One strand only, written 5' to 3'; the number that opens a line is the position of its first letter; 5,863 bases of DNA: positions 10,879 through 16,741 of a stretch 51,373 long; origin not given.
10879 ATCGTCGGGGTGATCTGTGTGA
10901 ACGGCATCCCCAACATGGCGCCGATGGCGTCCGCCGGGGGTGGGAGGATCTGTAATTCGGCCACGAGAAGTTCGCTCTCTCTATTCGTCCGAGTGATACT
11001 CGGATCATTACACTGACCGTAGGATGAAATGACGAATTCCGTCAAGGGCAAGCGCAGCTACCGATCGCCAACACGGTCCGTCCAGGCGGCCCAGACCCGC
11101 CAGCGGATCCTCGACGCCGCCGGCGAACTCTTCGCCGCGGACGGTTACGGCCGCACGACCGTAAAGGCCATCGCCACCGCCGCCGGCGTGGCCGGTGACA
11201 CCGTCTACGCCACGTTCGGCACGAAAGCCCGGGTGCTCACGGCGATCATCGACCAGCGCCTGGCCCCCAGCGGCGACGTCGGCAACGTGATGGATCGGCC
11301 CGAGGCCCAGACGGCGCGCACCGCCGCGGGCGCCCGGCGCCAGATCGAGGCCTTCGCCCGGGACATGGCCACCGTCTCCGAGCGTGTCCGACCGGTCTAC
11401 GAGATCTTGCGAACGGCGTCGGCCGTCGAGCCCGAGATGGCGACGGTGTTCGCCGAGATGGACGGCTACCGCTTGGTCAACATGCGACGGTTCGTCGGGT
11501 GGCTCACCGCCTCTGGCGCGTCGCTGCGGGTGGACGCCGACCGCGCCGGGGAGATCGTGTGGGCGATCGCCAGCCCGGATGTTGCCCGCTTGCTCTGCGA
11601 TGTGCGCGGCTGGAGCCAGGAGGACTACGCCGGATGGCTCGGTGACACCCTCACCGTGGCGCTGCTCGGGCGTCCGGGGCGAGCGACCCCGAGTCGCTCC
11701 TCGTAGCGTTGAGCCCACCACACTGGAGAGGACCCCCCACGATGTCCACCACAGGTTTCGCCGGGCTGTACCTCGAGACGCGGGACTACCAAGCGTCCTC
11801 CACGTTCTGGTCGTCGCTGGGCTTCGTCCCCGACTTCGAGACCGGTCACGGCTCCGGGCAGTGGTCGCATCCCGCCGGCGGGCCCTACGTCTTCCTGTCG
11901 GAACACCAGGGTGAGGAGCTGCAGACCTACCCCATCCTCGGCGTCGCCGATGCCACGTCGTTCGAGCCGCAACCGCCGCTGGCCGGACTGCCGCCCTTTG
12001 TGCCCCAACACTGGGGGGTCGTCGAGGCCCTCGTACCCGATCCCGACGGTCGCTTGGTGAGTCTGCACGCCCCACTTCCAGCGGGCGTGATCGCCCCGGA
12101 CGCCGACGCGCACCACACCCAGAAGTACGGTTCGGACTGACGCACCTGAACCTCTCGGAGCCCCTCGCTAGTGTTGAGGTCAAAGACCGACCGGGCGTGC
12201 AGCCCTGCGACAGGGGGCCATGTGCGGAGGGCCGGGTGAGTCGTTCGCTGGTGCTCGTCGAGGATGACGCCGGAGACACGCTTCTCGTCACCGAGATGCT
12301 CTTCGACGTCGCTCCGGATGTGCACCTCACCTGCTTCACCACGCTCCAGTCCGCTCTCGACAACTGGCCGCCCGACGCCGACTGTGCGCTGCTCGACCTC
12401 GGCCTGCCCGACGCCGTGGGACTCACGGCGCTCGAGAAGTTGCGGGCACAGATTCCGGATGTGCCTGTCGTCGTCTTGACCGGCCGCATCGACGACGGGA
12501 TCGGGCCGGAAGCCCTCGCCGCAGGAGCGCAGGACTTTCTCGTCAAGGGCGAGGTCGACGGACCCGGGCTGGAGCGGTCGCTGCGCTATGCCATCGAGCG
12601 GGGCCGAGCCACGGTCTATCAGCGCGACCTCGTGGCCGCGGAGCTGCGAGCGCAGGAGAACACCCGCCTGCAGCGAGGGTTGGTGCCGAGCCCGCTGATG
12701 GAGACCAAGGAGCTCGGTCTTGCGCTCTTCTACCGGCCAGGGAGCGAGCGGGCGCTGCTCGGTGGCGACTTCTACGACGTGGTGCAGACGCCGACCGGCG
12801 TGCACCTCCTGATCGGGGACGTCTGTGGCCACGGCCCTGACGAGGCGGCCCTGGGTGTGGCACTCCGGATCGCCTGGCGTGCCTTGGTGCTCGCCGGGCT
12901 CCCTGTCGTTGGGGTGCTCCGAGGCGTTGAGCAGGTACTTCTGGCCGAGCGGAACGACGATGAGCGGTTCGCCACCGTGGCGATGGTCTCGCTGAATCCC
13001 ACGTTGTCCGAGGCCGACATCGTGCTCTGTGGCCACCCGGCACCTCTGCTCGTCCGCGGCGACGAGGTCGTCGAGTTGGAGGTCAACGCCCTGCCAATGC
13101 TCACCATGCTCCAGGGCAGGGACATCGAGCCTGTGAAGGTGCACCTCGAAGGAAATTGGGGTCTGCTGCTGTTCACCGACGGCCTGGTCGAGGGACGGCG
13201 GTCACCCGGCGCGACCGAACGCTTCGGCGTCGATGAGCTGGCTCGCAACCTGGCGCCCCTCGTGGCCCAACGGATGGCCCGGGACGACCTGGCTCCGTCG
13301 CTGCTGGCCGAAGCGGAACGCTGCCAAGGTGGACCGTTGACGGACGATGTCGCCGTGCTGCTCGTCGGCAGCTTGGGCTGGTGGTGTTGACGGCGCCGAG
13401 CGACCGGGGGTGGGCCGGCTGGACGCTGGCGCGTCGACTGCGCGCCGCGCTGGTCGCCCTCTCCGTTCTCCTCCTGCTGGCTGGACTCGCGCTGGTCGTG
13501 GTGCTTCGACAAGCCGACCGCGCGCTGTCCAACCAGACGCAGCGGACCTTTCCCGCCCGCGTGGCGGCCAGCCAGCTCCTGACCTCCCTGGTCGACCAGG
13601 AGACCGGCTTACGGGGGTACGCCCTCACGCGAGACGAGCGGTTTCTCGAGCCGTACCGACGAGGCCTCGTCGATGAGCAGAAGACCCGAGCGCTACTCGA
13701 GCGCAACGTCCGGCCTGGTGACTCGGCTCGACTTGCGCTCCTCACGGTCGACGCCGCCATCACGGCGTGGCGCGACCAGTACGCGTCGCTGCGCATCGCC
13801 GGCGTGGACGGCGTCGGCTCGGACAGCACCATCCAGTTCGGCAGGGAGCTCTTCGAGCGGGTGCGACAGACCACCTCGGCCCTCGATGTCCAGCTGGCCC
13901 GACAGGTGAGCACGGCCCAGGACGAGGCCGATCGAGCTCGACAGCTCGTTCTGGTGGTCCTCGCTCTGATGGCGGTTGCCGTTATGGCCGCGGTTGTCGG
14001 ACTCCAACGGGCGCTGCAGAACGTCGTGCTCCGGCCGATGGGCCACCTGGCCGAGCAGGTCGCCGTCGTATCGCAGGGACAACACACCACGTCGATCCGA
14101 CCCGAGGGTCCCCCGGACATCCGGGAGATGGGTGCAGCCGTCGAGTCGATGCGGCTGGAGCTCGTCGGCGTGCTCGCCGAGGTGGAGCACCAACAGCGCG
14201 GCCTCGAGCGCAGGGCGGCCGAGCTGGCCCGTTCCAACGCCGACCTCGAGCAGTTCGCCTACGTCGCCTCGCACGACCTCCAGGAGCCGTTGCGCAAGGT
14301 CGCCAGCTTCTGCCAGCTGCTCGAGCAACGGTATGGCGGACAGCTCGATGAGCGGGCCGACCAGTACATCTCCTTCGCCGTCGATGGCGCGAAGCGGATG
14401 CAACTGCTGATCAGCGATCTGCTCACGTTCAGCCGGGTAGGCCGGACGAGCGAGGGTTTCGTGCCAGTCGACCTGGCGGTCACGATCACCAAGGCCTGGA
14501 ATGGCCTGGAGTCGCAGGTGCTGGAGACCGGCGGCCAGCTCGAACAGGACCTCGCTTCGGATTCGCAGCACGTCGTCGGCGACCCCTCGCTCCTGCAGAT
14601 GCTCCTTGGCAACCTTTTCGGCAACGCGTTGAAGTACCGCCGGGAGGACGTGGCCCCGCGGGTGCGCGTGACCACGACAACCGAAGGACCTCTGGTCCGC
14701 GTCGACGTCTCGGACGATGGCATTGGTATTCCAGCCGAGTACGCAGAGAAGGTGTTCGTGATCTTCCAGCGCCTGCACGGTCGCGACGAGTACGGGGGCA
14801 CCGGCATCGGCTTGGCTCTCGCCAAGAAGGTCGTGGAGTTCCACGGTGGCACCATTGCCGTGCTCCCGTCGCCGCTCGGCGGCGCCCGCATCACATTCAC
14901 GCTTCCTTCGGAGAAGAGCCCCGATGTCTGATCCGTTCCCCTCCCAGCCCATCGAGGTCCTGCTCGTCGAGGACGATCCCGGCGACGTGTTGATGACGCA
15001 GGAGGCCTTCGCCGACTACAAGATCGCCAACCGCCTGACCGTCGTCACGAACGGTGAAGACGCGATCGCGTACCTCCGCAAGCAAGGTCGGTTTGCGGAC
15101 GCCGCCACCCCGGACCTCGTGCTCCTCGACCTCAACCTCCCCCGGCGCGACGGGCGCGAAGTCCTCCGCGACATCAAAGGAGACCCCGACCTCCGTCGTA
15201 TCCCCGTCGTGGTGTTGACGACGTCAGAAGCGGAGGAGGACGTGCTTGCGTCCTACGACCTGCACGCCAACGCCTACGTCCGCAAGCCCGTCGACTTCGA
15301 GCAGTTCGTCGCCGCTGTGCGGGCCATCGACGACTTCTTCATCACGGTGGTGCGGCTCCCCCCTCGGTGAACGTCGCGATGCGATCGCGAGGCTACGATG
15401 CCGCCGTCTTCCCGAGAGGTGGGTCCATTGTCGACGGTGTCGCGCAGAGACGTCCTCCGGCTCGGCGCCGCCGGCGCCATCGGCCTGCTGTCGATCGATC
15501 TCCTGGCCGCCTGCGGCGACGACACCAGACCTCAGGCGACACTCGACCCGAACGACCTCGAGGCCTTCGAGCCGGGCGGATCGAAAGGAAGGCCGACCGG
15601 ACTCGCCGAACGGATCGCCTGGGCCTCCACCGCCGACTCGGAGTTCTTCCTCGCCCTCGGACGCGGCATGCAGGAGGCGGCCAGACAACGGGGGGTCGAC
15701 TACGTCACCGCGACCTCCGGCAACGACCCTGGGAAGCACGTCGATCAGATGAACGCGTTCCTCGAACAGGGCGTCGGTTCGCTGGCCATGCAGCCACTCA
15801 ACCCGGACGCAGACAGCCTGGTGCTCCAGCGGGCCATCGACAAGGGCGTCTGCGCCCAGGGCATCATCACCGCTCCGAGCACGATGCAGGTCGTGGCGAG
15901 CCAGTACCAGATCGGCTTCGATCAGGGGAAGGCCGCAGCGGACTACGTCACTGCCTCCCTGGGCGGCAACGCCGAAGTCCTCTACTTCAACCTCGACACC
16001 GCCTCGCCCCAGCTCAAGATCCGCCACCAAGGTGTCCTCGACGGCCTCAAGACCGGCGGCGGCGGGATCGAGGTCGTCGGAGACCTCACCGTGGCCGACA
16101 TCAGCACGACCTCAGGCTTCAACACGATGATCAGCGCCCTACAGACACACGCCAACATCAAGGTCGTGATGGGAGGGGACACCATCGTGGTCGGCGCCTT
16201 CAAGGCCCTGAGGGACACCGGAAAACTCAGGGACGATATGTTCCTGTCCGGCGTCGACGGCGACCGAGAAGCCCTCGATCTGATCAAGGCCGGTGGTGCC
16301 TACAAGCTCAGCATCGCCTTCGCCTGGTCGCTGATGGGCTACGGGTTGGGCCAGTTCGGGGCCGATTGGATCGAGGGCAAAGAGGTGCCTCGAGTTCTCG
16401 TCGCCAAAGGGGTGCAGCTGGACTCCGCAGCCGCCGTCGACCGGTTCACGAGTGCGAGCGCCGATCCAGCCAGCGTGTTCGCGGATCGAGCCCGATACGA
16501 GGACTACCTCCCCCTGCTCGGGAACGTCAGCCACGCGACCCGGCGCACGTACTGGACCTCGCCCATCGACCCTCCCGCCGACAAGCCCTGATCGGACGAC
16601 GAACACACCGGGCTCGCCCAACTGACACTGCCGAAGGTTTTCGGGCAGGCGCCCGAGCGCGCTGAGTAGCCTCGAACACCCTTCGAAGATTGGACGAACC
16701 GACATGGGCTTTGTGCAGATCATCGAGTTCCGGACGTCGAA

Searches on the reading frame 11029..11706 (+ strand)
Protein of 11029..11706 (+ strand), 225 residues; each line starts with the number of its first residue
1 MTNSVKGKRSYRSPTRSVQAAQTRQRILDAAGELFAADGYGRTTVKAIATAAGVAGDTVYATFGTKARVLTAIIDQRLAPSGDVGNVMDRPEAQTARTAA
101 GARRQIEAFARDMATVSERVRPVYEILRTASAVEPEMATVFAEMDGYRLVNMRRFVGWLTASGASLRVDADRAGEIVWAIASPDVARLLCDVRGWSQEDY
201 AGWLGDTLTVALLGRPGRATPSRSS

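Call 71: search_protein_families(library=pfam, proteins=[window:11029-11706:+], max_evalue=0.00001)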
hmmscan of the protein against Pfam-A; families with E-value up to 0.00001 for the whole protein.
window:11029-11706:+ (225 aa): 1 family
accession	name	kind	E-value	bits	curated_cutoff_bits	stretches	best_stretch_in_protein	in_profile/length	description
PF00440.29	TetR_N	-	2.8e-12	46.7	24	1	27-72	1-46/47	Bacterial regulatory proteins, tetR family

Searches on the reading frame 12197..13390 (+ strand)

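Call 71: search_protein_families(library=pfam, proteins=[window:12197-13390:+], max_evalue=0.00001)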
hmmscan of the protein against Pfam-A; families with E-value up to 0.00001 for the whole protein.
window:12197-13390:+ (397 aa): 2 families
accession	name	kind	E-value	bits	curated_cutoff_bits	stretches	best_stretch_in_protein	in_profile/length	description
PF07228.17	SpoIIE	-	7.1e-36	124.4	25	1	200-390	3-189/192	Stage II sporulation protein E (SpoIIE)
PF00072.30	Response_reg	-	1.1e-12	48.5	30.2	1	20-118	3-100/111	Response regulator receiver domain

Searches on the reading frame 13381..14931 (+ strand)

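Call 71: search_protein_families(library=pfam, proteins=[window:13381-14931:+], max_evalue=0.00001)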
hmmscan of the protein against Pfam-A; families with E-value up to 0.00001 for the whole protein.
window:13381-14931:+ (516 aa): 3 families
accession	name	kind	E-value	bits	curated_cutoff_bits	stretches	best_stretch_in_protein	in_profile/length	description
PF02518.31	HATPase_c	-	2.4e-23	83.1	26.4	1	400-511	1-110/111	Histidine kinase-, DNA gyrase B-, and HSP90-like ATPase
PF05227.19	CHASE3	-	3.1e-19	69.7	28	1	51-180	3-136/138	CHASE3 domain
PF00512.31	HisKA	-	1.2e-13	51.3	26.9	1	289-353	2-63/66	His Kinase A (phospho-acceptor) domain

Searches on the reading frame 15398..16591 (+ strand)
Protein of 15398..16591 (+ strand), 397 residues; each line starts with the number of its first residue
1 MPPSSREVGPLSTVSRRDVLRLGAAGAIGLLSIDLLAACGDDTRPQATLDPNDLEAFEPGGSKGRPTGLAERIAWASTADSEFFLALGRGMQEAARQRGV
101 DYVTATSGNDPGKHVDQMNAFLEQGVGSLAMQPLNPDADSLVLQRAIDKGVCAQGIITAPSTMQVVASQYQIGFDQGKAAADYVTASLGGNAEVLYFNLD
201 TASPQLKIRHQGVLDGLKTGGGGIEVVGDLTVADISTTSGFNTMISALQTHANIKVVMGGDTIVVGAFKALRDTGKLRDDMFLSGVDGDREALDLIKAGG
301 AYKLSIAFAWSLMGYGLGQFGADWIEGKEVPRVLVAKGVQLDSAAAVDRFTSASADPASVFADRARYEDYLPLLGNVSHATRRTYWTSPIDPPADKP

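Call 71: search_protein_families(library=pfam, proteins=[window:15398-16591:+], max_evalue=0.00001)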
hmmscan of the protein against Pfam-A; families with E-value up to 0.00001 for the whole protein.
window:15398-16591:+ (397 aa): 1 family
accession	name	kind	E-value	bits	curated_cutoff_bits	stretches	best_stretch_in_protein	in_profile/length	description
PF13407.12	Peripla_BP_4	-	7.6e-30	104.7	35.1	1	78-319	7-248/258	Periplasmic binding protein domain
